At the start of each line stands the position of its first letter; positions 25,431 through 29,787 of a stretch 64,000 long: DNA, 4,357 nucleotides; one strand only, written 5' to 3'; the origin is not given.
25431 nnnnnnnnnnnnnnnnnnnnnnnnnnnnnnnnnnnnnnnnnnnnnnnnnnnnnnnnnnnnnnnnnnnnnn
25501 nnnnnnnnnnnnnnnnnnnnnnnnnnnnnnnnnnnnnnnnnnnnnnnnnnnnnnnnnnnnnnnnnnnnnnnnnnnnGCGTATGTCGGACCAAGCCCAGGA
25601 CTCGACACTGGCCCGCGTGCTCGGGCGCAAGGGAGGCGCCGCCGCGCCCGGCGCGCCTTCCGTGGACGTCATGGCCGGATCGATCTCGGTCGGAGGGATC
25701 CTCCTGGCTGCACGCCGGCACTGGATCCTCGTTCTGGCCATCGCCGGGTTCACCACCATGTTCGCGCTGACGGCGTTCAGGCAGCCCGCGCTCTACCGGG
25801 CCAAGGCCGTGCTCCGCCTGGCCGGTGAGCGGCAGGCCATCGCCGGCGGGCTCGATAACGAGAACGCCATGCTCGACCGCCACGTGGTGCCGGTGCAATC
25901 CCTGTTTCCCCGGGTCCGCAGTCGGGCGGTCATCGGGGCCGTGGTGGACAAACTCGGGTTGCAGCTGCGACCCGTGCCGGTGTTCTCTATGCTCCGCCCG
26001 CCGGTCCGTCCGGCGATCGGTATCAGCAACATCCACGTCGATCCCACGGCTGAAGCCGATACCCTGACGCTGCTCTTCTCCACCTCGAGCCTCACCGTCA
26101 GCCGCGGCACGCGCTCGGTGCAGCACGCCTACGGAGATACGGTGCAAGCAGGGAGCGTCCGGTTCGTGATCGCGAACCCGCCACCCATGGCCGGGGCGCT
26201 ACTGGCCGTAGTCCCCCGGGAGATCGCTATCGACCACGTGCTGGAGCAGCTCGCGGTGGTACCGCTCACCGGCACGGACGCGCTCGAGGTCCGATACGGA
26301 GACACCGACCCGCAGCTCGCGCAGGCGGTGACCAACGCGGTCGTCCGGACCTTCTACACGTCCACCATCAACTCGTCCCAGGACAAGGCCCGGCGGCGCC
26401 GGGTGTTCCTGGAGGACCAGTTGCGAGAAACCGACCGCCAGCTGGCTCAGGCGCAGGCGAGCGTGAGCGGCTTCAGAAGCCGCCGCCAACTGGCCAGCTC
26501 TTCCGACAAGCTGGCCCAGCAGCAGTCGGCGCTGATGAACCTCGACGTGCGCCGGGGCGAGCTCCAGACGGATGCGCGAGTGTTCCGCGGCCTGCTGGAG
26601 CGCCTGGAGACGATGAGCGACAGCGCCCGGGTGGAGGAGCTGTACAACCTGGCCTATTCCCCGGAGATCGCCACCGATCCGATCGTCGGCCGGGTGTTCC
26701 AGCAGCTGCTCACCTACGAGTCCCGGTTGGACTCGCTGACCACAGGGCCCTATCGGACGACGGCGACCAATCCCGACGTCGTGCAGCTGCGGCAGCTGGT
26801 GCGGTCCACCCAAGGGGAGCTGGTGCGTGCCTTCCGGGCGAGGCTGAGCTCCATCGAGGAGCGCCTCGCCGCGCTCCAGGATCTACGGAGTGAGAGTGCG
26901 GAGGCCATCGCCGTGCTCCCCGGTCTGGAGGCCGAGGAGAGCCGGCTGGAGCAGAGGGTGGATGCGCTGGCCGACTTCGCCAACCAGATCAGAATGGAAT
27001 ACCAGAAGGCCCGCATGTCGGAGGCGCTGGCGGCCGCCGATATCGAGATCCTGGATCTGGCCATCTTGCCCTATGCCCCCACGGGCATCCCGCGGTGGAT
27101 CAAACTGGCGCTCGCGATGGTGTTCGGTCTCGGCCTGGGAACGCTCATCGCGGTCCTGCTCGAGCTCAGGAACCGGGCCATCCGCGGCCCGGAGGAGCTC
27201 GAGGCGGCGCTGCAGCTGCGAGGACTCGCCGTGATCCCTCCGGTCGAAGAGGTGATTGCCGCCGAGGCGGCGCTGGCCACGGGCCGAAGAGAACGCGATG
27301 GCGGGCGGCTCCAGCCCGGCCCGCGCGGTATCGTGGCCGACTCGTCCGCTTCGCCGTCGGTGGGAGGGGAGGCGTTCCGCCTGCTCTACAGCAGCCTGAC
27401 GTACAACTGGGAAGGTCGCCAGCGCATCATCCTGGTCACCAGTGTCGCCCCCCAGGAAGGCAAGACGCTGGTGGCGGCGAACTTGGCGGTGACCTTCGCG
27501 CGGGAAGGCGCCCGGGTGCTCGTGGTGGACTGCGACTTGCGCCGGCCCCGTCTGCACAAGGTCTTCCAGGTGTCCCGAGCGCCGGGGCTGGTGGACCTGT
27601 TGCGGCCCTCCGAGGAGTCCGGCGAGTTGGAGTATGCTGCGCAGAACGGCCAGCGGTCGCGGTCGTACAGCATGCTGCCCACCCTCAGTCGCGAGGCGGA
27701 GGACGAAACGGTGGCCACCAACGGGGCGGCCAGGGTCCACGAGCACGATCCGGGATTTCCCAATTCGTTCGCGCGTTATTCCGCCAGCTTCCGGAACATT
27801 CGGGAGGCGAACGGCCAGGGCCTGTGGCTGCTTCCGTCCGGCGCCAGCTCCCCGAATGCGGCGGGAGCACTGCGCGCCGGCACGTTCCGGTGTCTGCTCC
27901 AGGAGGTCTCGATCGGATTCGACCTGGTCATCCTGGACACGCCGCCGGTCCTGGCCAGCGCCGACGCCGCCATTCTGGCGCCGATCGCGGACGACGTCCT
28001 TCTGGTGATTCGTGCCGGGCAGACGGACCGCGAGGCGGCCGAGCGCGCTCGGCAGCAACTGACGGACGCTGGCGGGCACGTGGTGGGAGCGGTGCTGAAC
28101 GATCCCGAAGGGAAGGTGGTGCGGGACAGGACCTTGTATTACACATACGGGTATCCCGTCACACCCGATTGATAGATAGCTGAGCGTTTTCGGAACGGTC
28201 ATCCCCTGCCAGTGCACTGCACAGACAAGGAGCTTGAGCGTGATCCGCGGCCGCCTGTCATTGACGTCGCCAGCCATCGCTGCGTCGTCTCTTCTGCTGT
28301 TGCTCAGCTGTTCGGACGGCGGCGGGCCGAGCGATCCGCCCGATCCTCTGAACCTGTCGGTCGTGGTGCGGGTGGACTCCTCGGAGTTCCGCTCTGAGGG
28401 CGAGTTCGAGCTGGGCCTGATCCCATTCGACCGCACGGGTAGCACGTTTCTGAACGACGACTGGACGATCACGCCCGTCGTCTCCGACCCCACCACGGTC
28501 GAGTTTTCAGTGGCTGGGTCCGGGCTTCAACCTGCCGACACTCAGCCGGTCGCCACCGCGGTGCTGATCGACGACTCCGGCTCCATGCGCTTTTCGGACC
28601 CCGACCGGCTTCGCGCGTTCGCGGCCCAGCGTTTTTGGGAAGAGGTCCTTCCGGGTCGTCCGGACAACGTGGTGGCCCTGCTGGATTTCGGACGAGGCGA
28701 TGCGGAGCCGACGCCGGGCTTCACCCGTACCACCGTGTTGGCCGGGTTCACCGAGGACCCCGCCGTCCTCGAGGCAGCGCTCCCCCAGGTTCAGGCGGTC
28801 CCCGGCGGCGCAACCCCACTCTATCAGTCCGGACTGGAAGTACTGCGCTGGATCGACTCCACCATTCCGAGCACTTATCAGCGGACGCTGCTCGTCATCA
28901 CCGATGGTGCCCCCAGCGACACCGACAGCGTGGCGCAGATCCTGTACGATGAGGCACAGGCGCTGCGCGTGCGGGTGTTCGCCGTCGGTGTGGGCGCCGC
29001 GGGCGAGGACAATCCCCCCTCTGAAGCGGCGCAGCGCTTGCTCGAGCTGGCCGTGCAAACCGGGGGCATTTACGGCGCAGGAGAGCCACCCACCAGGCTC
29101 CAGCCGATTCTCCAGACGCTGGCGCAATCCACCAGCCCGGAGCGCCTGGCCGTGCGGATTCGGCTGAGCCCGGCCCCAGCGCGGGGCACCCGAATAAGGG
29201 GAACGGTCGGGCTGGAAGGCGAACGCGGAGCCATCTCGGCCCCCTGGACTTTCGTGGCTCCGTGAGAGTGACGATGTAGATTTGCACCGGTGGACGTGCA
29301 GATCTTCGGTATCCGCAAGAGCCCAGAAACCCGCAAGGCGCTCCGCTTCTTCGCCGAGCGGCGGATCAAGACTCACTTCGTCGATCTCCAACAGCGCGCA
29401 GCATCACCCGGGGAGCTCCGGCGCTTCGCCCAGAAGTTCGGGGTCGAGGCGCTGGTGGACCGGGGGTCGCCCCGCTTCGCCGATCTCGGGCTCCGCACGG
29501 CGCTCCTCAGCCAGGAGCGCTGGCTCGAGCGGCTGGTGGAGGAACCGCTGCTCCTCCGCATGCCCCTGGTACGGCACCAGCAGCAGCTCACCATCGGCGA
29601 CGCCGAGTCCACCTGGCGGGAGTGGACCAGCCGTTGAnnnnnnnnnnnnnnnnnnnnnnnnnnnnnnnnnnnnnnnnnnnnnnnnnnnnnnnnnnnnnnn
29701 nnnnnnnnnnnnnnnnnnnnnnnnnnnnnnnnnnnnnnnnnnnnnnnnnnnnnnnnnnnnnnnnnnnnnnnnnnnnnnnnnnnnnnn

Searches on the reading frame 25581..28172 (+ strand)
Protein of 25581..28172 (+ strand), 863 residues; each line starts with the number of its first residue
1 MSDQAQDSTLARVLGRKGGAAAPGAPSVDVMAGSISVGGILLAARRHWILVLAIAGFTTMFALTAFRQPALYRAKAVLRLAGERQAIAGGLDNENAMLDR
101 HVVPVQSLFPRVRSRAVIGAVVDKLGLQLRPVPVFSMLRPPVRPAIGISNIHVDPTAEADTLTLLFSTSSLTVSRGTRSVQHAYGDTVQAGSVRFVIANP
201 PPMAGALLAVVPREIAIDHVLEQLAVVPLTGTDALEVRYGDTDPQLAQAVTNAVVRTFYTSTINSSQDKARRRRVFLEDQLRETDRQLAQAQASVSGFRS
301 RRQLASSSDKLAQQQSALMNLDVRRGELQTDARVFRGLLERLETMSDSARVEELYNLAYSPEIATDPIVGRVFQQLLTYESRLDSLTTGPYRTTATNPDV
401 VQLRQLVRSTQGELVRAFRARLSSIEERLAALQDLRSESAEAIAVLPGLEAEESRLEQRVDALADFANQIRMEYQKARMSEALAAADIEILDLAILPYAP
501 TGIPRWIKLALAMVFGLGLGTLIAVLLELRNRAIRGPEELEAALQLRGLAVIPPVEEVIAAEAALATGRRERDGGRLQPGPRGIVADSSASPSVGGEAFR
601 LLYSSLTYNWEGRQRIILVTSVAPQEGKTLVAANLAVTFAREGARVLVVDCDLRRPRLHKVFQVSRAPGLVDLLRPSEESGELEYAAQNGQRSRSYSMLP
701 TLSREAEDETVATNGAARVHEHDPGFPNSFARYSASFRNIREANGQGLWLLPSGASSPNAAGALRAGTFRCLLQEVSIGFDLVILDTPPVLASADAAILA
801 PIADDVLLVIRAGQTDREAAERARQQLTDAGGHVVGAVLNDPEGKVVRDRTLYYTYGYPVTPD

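Call 11: search_protein_families(library=pfam, proteins=[window:25581-28172:+], max_evalue=0.001)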
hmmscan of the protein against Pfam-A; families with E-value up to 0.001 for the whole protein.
window:25581-28172:+ (863 aa): 3 families
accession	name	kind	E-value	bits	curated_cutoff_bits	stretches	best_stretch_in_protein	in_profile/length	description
PF13614.12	AAA_31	-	1.3e-08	35.4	27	0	626-653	13-40/177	AAA domain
PF01656.29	CbiA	-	3.8e-07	30.5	25.4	1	619-729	3-54/125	CobQ/CobB/MinD/ParA nucleotide binding domain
PF10609.15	ParA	-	1.6e-06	28.2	27.1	1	614-667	3-56/246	NUBPL iron-transfer P-loop NTPase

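Call 13: search_protein_families(library=ncbifam, proteins=[window:25581-28172:+], max_evalue=0.01)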
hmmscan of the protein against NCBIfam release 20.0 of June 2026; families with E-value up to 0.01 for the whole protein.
window:25581-28172:+ (863 aa): 20 families
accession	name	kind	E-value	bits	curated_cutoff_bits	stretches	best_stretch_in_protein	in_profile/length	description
NF008568.0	PRK11519.1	equivalog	8e-41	140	1068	3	426-676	345-588/720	tyrosine-protein kinase Wzc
NF007350.0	PRK09841.1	equivalog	1.4e-40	139.1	1248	3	427-677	346-594/726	tyrosine-protein kinase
TIGR01007.1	eps_fam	subfamily_domain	2.1e-39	135.2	108.05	2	724-857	72-204/204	polysaccharide biosynthesis tyrosine autokinase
TIGR01005.1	eps_transp_fam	subfamily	2e-37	128.8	411.7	2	213-674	135-606/754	exopolysaccharide transport protein family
TIGR03029.1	EpsG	equivalog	4.2e-33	114.7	313.8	2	592-674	80-163/274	chain length determinant protein tyrosine kinase EpsG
TIGR03018.1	pepcterm_TyrKin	hypoth_equivalog_domain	7.9e-30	103.7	230.65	2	601-678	22-100/207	XrtA-associated tyrosine autokinase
TIGR03017.1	EpsF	equivalog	2.5e-20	72.6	422.75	1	218-552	117-443/444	chain length determinant protein EpsF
TIGR03007.1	pepcterm_ChnLen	equivalog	8.9e-20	70.4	278.85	2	230-470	118-350/498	XrtA system polysaccharide chain length determinant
NF041546.1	ParA_partition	equivalog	2.7e-09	36.9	180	2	627-652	12-37/203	ParA family partition ATPase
NF047398.1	AAA_KGGVGR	domain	1e-08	35.7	90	1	627-712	15-112/190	KGGVGR-motif variant AAA ATPase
TIGR01969.1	minD_arch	subfamily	2.8e-08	33.2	201.75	1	615-668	1-54/251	cell division ATPase MinD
TIGR03371.1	cellulose_yhjQ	equivalog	3.8e-06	26.6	157.85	1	616-654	3-41/246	cellulose biosynthesis protein BcsQ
TIGR01968.1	minD_bact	equivalog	5.5e-06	25.9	212.9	1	615-654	2-41/261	septum site-determining protein MinD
NF041136.1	MrpORP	equivalog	1.8e-05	24.2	450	1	616-667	7-58/365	iron-sulfur cluster carrier protein MrpORP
NF008669.0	PRK11670.1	equivalog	0.00086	18.3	348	1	611-661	104-154/369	iron-sulfur cluster carrier protein ApbC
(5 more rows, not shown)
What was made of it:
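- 20850..28172 (+): Context: initiating sugar transferase (Bac_transf, 20850-22487), GT2 (23074-24303), ATP-grasp (24308-25576), Wzc-like chain-length/tyrosine autokinase (25581-28172). Calls 11, 13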

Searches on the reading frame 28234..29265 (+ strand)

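Call 12: search_protein_families(library=pfam, proteins=[window:28234-29265:+], max_evalue=0.001)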
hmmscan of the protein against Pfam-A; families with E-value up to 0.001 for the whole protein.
window:28234-29265:+ (343 aa): 2 families
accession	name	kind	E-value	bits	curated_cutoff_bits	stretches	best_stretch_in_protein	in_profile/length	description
PF13519.12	VWA_2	-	3.3e-08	34.6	27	1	108-225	1-106/107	von Willebrand factor type A domain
PF00092.34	VWA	-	3.6e-05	24.5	23.8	1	110-259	4-145/174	von Willebrand factor type A domain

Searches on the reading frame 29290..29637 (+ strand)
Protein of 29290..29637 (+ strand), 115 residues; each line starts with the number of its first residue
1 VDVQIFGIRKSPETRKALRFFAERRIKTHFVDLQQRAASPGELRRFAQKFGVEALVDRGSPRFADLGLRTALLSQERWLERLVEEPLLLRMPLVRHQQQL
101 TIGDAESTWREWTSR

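Call 12: search_protein_families(library=pfam, proteins=[window:29290-29637:+], max_evalue=0.001)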
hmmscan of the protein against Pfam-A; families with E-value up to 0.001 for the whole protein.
window:29290-29637:+ (115 aa): 1 family
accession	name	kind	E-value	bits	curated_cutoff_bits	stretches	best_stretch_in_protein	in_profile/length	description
PF03960.21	ArsC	-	8.6e-09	36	24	1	7-111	2-78/79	ArsC family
